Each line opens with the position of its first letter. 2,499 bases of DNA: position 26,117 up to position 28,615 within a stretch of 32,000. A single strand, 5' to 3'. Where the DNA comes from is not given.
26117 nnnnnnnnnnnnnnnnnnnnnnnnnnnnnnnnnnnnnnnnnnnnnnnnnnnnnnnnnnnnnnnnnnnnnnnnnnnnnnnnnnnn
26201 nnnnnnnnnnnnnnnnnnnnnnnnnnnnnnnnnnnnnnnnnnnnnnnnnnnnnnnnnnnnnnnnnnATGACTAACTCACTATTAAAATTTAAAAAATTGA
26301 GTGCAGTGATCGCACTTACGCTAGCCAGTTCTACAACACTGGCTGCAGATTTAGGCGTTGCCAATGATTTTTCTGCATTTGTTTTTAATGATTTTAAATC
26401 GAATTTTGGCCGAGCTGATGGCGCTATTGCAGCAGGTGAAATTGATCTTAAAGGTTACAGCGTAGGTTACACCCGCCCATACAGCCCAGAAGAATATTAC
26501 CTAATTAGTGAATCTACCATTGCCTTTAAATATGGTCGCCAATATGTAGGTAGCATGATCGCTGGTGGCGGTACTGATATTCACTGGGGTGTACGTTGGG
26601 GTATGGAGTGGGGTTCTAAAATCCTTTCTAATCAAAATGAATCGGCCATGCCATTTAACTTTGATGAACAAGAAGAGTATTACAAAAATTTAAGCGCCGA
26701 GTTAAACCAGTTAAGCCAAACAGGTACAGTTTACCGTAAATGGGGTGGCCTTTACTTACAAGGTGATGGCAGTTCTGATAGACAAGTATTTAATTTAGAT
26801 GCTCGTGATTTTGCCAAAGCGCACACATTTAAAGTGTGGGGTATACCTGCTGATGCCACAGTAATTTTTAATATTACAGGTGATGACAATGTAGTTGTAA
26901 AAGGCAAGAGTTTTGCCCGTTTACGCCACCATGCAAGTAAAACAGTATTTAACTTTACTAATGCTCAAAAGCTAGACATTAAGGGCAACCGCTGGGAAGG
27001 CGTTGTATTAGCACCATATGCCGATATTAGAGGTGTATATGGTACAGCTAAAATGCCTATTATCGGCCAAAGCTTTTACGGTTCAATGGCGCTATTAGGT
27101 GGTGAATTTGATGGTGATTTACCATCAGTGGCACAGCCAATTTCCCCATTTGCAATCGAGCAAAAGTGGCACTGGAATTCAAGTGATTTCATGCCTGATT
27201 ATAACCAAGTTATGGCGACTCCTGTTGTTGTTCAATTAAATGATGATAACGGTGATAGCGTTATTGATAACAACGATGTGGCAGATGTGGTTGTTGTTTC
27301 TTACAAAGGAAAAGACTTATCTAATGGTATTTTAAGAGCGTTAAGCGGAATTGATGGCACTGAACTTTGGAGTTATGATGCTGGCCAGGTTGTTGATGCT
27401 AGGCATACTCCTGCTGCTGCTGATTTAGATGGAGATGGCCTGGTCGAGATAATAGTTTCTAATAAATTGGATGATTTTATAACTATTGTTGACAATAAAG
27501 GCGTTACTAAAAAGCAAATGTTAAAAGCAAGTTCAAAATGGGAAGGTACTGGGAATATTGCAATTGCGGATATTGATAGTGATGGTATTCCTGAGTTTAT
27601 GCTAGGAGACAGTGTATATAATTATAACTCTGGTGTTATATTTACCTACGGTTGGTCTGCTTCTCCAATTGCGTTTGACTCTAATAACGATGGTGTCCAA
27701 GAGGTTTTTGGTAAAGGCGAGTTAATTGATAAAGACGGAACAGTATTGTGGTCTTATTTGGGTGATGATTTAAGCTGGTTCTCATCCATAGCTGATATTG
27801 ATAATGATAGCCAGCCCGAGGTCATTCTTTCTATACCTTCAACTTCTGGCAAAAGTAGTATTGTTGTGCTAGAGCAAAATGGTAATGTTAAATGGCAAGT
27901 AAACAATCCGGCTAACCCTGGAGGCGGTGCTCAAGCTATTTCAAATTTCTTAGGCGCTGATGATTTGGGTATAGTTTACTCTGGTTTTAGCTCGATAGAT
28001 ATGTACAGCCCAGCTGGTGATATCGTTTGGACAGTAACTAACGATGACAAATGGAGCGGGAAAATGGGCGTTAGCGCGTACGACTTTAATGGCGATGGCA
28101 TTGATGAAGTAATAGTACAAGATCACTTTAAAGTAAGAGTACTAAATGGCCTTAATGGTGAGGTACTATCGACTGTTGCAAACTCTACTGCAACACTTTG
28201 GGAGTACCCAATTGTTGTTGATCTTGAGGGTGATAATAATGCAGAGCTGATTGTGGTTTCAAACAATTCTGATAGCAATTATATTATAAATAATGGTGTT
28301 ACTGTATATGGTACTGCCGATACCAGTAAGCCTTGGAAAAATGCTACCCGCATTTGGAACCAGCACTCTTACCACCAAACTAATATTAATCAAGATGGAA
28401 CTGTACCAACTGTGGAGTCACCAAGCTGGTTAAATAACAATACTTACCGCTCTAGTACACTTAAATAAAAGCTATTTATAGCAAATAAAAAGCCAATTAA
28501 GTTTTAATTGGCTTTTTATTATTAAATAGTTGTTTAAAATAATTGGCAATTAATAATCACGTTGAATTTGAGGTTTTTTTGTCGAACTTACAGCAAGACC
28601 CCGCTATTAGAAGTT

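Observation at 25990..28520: Stand-alone secreted choice-of-anchor-A + FG-GAP beta-propeller gene embedded in the EPS locus: a candidate matrix protein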

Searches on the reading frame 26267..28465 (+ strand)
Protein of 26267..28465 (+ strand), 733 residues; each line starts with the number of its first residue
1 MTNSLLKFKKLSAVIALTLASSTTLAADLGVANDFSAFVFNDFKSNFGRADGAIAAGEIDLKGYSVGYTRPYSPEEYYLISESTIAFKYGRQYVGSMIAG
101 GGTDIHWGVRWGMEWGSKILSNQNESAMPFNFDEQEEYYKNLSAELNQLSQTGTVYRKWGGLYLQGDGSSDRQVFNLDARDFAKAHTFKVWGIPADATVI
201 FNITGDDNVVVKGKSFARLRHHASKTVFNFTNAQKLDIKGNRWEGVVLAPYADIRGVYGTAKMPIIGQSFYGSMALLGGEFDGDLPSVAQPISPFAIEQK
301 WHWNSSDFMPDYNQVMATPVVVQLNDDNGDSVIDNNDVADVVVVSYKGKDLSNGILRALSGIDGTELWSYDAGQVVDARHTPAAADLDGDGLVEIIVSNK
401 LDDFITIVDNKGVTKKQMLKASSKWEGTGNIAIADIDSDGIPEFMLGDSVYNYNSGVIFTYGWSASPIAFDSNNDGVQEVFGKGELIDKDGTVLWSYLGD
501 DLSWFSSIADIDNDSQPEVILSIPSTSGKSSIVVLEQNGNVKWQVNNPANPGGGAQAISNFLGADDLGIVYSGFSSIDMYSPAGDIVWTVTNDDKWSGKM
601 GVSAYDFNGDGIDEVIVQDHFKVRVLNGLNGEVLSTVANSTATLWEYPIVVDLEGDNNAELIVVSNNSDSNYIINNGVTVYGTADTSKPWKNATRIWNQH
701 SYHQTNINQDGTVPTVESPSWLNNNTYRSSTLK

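Call 4: search_protein_families(library=pfam, proteins=[window:26267-28465:+], max_evalue=1)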
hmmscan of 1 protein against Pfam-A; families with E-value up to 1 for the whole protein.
window:26267-28465:+ (733 aa): 5 families
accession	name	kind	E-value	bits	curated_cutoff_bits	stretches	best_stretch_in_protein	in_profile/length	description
PF20597.4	pAdhesive_15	-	7.8e-40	137.8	23.8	1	29-281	2-252/254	Putative Ice-binding-like adhesive domain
PF13517.12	FG-GAP_3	-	3.6e-13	50.3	26.9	3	606-663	1-61/61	FG-GAP-like repeat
PF01839.29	FG-GAP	-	1.4e-08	34.8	22.1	2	381-402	4-25/37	FG-GAP repeat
PF16743.10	PliI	-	0.0071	16.5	27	0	475-526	41-82/123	Periplasmic lysozyme inhibitor of I-type lysozyme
PF23743.1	Beta-prop_BBS7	-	0.41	10.3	27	0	576-617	198-239/299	BBS7 beta-propeller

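Call 5: search_protein_families(library=ncbifam, proteins=[window:26267-28465:+], max_evalue=1)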
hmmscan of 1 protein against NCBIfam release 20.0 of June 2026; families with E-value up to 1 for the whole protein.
window:26267-28465:+ (733 aa): 2 families
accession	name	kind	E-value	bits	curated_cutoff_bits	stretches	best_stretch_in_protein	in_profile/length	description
TIGR04215.1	choice_anch_A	domain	1.3e-52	179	29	1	33-282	1-254/255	choice-of-anchor A family protein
NF052506.1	PA5033_fam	subfamily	1.2e-05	24.2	100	2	603-668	32-94/284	PA5033 family protein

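Call 13: find_homologous_proteins(query=window:26267-28465:+, max_evalue=0.00001)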
Query window:26267-28465:+ (733 aa): 373 proteins with E <= 0.00001 among 8000 candidates; the best 120 are listed.
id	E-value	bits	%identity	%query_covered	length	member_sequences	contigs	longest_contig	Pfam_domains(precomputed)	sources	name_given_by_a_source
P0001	0.0e+0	1661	100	100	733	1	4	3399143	PF01839.30,PF13517.13,PF20597.5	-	-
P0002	0.0e+0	1510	89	100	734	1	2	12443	PF01839.30,PF13517.13,PF20597.5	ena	-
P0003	0.0e+0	1468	87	100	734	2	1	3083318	PF13517.13,PF20597.5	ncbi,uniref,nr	ncbi:hemolysin [Pseudoalteromonas sp. SCSIO_11900]|uniref:choice-of-anchor A family protein n=1 Tax=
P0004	0.0e+0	1464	86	100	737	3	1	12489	PF01839.30,PF13517.13,PF20597.5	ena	-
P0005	0.0e+0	1455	86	100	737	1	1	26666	PF01839.30,PF13517.13,PF20597.5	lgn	-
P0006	0.0e+0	1412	82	100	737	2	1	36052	PF01839.30,PF13517.13,PF20597.5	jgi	jgi:choice-of-anchor A domain-containing protein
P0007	0.0e+0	1351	79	100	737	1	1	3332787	PF13517.13,PF20597.5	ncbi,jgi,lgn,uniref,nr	ncbi:choice-of-anchor A family protein [Pseudoalteromonas sp. SM9913]|uniref:choice-of-anchor A fami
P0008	0.0e+0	1336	78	100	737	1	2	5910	PF01839.30,PF13517.13,PF20597.5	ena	-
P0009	0.0e+0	1334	79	100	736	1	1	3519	PF01839.30,PF13517.13,PF20597.5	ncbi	-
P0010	0.0e+0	1322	78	100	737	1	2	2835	PF01839.30,PF13517.13,PF20597.5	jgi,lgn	-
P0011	0.0e+0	1321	78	100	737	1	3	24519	PF01839.30,PF13517.13,PF20597.5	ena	-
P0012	0.0e+0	1315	78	100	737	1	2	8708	PF01839.30,PF13517.13,PF20597.5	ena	-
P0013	0.0e+0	1314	77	100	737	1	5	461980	PF01839.30,PF13517.13,PF20597.5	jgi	jgi:choice-of-anchor A domain-containing protein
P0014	0.0e+0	1310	78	100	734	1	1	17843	PF01839.30,PF13517.13,PF20597.5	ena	-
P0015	0.0e+0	1308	78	100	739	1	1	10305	PF01839.30,PF13517.13,PF20597.5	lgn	-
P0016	0.0e+0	1307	77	100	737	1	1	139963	PF01839.30,PF13517.13,PF20597.5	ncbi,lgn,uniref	ncbi:choice-of-anchor A family protein [Pseudoalteromonas tetraodonis]|uniref:choice-of-anchor A fam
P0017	0.0e+0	1307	77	100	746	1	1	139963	PF01839.30,PF13517.13,PF20597.5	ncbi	-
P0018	0.0e+0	1307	77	100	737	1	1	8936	PF13517.13,PF20597.5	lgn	-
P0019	0.0e+0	1305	78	100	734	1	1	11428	PF01839.30,PF13517.13,PF20597.5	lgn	-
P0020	0.0e+0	1305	78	100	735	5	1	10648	PF01839.30,PF13517.13,PF20597.5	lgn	-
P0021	0.0e+0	1304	77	100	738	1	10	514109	PF01839.30,PF13517.13,PF20597.5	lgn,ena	-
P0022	0.0e+0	1302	78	100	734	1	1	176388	PF01839.30,PF13517.13,PF20597.5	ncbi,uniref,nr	ncbi:choice-of-anchor A family protein [Pseudoalteromonas sp. SK18]|uniref:choice-of-anchor A family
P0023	0.0e+0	1302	78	100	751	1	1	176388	PF01839.30,PF13517.13,PF20597.5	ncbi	-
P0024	0.0e+0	1299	77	100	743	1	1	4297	PF01839.30,PF13517.13,PF20597.5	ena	-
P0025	0.0e+0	1296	76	100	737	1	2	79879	PF01839.30,PF13517.13,PF20597.5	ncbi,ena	-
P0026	0.0e+0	1293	76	100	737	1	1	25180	PF01839.30,PF13517.13,PF20597.5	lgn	-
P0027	0.0e+0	1293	76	100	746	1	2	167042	PF01839.30,PF13517.13,PF20597.5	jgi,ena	-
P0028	0.0e+0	1293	77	100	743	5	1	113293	PF01839.30,PF13517.13,PF20597.5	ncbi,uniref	ncbi:choice-of-anchor A family protein [Pseudoalteromonas sp. D48-MNA-CIBAN-0056]|uniref:choice-of-a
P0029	0.0e+0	1290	76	100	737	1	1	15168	PF01839.30,PF13517.13,PF20597.5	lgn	-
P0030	0.0e+0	1289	76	100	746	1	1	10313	PF01839.30,PF13517.13,PF20597.5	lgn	-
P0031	0.0e+0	1287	77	100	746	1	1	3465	PF01839.30,PF13517.13,PF20597.5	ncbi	-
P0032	0.0e+0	1286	76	100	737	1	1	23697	PF01839.30,PF13517.13,PF20597.5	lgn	-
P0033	0.0e+0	1286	76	100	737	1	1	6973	PF01839.30,PF13517.13,PF20597.5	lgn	-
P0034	0.0e+0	1285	76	100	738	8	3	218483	PF01839.30,PF13517.13,PF20597.5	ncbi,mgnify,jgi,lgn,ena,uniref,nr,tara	ncbi:choice-of-anchor A family protein [Pseudoalteromonas sp. APC 3213]|mgnify:CR=1 FL=1|uniref:choi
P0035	0.0e+0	1282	77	98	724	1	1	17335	PF01839.30,PF13517.13,PF20597.5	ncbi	-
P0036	0.0e+0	1273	77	100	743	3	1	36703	PF01839.30,PF13517.13,PF20597.5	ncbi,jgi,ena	-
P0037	0.0e+0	1273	75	100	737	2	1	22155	PF01839.30,PF13517.13,PF20597.5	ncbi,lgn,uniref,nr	ncbi:choice-of-anchor A family protein [Pseudoalteromonas tetraodonis]|uniref:choice-of-anchor A fam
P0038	0.0e+0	1263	76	100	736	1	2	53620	PF01839.30,PF13517.13,PF20597.5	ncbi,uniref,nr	ncbi:hemolysin [Pseudoalteromonas sp. S201]|uniref:choice-of-anchor A family protein n=1 Tax=unclass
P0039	0.0e+0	1263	75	100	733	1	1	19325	PF13517.13,PF20597.5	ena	-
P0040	0.0e+0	1262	75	100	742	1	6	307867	PF01839.30,PF13517.13,PF20597.5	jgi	-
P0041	0.0e+0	1249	74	100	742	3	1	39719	PF13517.13,PF20597.5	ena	-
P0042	0.0e+0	1242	74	100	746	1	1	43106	PF01839.30,PF13517.13,PF20597.5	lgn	-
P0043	0.0e+0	1241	75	100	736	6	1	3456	PF01839.30,PF13517.13,PF20597.5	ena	-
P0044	0.0e+0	1236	74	100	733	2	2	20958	PF01839.30,PF13517.13,PF20597.5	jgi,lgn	-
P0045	0.0e+0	1233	74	100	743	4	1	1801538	PF01839.30,PF13517.13,PF20597.5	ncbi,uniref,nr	ncbi:choice-of-anchor A family protein [Pseudoalteromonas sp. meg-B1]|uniref:choice-of-anchor A fami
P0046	0.0e+0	1231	74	100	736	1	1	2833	PF01839.30,PF13517.13,PF20597.5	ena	-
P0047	0.0e+0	1230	75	100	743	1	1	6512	PF01839.30,PF13517.13,PF20597.5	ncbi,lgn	-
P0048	0.0e+0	1228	74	100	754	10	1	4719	PF01839.30,PF13517.13,PF20597.5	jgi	jgi:choice-of-anchor A domain-containing protein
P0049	0.0e+0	1227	73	100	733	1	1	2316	PF01839.30,PF13517.13,PF20597.5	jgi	jgi:choice-of-anchor A domain-containing protein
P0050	0.0e+0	1227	73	100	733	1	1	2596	PF01839.30,PF13517.13,PF20597.5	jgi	jgi:choice-of-anchor A domain-containing protein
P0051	0.0e+0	1226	73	100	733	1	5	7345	PF01839.30,PF13517.13,PF20597.5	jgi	jgi:choice-of-anchor A domain-containing protein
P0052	0.0e+0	1226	74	100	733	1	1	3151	PF01839.30,PF13517.13,PF20597.5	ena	-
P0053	0.0e+0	1226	74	100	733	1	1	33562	PF13517.13,PF20597.5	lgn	-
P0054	0.0e+0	1219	73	100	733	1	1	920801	PF01839.30,PF13517.13,PF20597.5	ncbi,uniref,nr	ncbi:hemolysin [Pseudoalteromonas undina]|uniref:choice-of-anchor A family protein n=1 Tax=Pseudoalt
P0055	0.0e+0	1218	73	100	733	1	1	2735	PF01839.30,PF13517.13,PF20597.5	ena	-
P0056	0.0e+0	1217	74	100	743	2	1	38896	PF01839.30,PF13517.13,PF20597.5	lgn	-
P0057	0.0e+0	1217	72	100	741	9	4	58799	PF01839.30,PF13517.13,PF20597.5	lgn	-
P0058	0.0e+0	1216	74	100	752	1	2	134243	PF01839.30,PF13517.13,PF20597.5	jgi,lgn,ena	-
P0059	0.0e+0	1214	73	100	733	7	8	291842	PF01839.30,PF13517.13,PF20597.5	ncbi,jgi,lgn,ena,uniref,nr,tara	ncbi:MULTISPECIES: choice-of-anchor A family protein [Pseudoalteromonas]|uniref:choice-of-anchor A f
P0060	0.0e+0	1212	73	100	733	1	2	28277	PF01839.30,PF13517.13,PF20597.5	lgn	-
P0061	0.0e+0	1212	72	100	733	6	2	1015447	PF01839.30,PF13517.13,PF20597.5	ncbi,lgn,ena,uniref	ncbi:choice-of-anchor A family protein [Pseudoalteromonas distincta]|uniref:choice-of-anchor A famil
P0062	0.0e+0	1206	73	100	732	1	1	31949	PF01839.30,PF13517.13,PF20597.5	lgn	-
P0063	0.0e+0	1206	73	100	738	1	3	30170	PF13517.13,PF20597.5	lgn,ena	-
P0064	0.0e+0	1202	72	100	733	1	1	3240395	PF01839.30,PF13517.13,PF20597.5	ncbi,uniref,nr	ncbi:choice-of-anchor A family protein [Pseudoalteromonas sp. DL-6]|uniref:choice-of-anchor A family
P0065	0.0e+0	1196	73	100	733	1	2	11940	PF13517.13,PF20597.5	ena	-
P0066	0.0e+0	1195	72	100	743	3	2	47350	PF01839.30,PF13517.13,PF20597.5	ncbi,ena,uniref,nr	ncbi:choice-of-anchor A family protein [Pseudoalteromonas sp. S1608]|uniref:choice-of-anchor A famil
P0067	0.0e+0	1193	71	100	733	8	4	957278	PF01839.30,PF13517.13,PF20597.5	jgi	jgi:choice-of-anchor A domain-containing protein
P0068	0.0e+0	1193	72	100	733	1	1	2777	PF13517.13,PF20597.5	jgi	-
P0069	0.0e+0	1190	71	100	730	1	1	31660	PF13360.14,PF25292.1,PF13517.13,PF20597.5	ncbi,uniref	ncbi:choice-of-anchor A family protein [Pseudoalteromonas sp. MER144-MNA-CIBAN-0113]|uniref:choice-o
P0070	0.0e+0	1189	72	100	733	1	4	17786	PF13517.13,PF20597.5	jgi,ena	-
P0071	0.0e+0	1188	71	100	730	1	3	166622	PF13517.13,PF20597.5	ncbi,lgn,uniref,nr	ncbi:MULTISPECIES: choice-of-anchor A family protein [Pseudoalteromonas]|uniref:Hemolysin n=1 Tax=Ps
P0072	0.0e+0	1188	71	100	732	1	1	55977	PF01839.30,PF13517.13,PF20597.5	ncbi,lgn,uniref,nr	ncbi:choice-of-anchor A family protein [Pseudoalteromonas sp. APC 3694]|uniref:choice-of-anchor A fa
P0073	0.0e+0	1186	72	100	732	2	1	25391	PF01839.30,PF13517.13,PF20597.5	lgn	-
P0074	0.0e+0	1184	71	100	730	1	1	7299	PF13517.13,PF20597.5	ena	-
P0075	0.0e+0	1181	72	100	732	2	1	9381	PF01839.30,PF13517.13,PF20597.5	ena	-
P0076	0.0e+0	1180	72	100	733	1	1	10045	PF13517.13,PF20597.5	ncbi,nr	ncbi:MAG: hemolysin [Rheinheimera sp.]|nr:hemolysin [Rheinheimera sp.]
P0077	0.0e+0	1180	71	100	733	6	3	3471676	PF13517.13,PF20597.5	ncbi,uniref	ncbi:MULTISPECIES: choice-of-anchor A family protein [unclassified Pseudoalteromonas]|uniref:choice-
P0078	0.0e+0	1177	71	100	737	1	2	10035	PF01839.30,PF13517.13,PF20597.5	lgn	-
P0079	0.0e+0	1175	70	100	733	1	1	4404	PF13517.13,PF20597.5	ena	-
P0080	0.0e+0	1175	70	100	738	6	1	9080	PF01839.30,PF13517.13,PF20597.5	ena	-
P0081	0.0e+0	1174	70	100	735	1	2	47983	PF01839.30,PF13517.13,PF20597.5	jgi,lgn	jgi:choice-of-anchor A domain-containing protein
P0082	0.0e+0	1172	70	100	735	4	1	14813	PF01839.30,PF13517.13,PF20597.5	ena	-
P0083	0.0e+0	1172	71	100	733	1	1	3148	PF01839.30,PF13517.13,PF20597.5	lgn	-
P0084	0.0e+0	1172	71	100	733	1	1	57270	PF01839.30,PF13517.13,PF20597.5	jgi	-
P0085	0.0e+0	1172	70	100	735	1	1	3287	PF01839.30,PF13517.13,PF20597.5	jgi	jgi:choice-of-anchor A domain-containing protein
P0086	0.0e+0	1171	70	100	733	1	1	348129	PF01839.30,PF13517.13,PF20597.5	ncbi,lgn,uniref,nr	ncbi:choice-of-anchor A family protein [Pseudoalteromonas arctica]|uniref:Choice-of-anchor A family 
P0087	0.0e+0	1171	70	100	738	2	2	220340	PF01839.30,PF13517.13,PF20597.5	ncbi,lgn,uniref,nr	ncbi:choice-of-anchor A family protein [Pseudoalteromonas sp. NZS71]|uniref:choice-of-anchor A famil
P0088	0.0e+0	1170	71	100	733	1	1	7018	PF13517.13,PF20597.5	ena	-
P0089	0.0e+0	1164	70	100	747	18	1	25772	PF01839.30,PF13517.13,PF20597.5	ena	-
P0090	0.0e+0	1158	70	100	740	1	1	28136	PF01839.30,PF13517.13,PF20597.5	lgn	-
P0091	0.0e+0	1155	70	100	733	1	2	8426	PF13517.13,PF20597.5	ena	-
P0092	0.0e+0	1143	69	100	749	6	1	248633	PF01839.30,PF13517.13,PF20597.5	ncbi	-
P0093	0.0e+0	1142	69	100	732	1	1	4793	PF01839.30,PF13517.13,PF20597.5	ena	-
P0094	0.0e+0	1140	69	100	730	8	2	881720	PF01839.30,PF13517.13,PF20597.5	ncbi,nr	ncbi:choice-of-anchor A family protein [Pseudoalteromonas sp. SIMBA_153]|nr:hemolysin [Pseudoalterom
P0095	0.0e+0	1139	69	100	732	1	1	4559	PF01839.30,PF13517.13,PF20597.5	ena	-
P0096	0.0e+0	1132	73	92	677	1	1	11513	PF01839.30,PF13517.13,PF20597.5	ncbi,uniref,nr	ncbi:choice-of-anchor A family protein [Pseudoalteromonas undina]|uniref:choice-of-anchor A family p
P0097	0.0e+0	1129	67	100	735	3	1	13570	PF01839.30,PF13517.13,PF20597.5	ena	-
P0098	0.0e+0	1128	68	99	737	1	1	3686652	PF01839.30,PF13517.13,PF20597.5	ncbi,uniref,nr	ncbi:hypothetical protein PspMM1_13630 [Pseudoalteromonas sp. MM1]|uniref:choice-of-anchor A family 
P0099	0.0e+0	1126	67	100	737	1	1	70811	PF01839.30,PF13517.13,PF20597.5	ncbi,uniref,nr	ncbi:choice-of-anchor A family protein [Pseudoalteromonas sp. S558]|uniref:choice-of-anchor A family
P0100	0.0e+0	1125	69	100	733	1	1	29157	PF01839.30,PF13360.14,PF13517.13,PF20597.5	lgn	-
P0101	0.0e+0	1124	68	100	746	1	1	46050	PF01839.30,PF13517.13,PF20597.5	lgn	-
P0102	0.0e+0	1104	67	100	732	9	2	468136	PF01839.30,PF13517.13,PF20597.5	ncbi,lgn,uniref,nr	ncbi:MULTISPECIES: choice-of-anchor A family protein [unclassified Pseudoalteromonas]|uniref:choice-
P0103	0.0e+0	1097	67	100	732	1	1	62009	PF01839.30,PF13517.13,PF20597.5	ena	-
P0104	0.0e+0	1093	66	100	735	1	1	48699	PF01839.30,PF13360.14,PF13517.13,PF20597.5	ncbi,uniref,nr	ncbi:hemolysin [Pseudoalteromonas sp. S1609]|uniref:choice-of-anchor A family protein n=1 Tax=Pseudo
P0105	0.0e+0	1072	73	87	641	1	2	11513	PF01839.30,PF13517.13,PF20597.5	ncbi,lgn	-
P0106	0.0e+0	1070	64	100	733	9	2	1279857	PF13517.13,PF20597.5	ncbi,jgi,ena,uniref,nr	ncbi:choice-of-anchor A family protein [Pseudoalteromonas aliena]|jgi:choice-of-anchor A domain-cont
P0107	0.0e+0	1065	73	87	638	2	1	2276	PF01839.30,PF13517.13,PF20597.5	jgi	-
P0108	0.0e+0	1034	70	87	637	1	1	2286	PF01839.30,PF13517.13,PF20597.5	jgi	jgi:choice-of-anchor A domain-containing protein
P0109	6.8e-266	903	58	100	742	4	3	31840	PF01839.30,PF25292.1,PF13517.13,PF20597.5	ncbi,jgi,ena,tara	tara:strand:+ start:10678 stop:12906 length:2229 start_codon:yes stop_codon:yes gene_type:complete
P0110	2.6e-262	891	58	100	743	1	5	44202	PF01839.30,PF25292.1,PF13517.13,PF20597.5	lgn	-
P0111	1.5e-261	888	58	100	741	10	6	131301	PF01839.30,PF25292.1,PF13517.13,PF20597.5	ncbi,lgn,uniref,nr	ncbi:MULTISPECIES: choice-of-anchor A family protein [unclassified Pseudoalteromonas]|uniref:choice-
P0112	6.5e-261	886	57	100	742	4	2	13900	PF01839.30,PF25292.1,PF13517.13,PF20597.5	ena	-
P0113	6.8e-259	879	58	100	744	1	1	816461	PF01839.30,PF13517.13,PF20597.5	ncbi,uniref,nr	ncbi:choice-of-anchor A family protein [Pseudoalteromonas tetraodonis]|uniref:choice-of-anchor A fam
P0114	7.1e-259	879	58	100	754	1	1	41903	PF01839.30,PF13517.13,PF20597.5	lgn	-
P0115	9.2e-259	879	58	100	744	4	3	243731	PF01839.30,PF13517.13,PF20597.5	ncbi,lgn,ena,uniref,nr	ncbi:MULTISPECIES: choice-of-anchor A family protein [unclassified Pseudoalteromonas]|uniref:choice-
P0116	1.2e-256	872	58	100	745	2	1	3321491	PF01839.30,PF13517.13,PF20597.5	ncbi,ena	-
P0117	3.9e-256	870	57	100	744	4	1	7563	PF01839.30,PF13517.13,PF20597.5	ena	-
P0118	9.9e-254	862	57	100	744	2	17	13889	PF01839.30,PF13517.13,PF20597.5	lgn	-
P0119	2.2e-252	858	57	100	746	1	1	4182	PF01839.30,PF13517.13,PF20597.5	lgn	-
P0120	2.4e-248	845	56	100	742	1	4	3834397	PF01839.30,PF13517.13,PF20597.5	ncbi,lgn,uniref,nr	ncbi:choice-of-anchor A family protein [Pseudoalteromonas ostreae]|uniref:choice-of-anchor A family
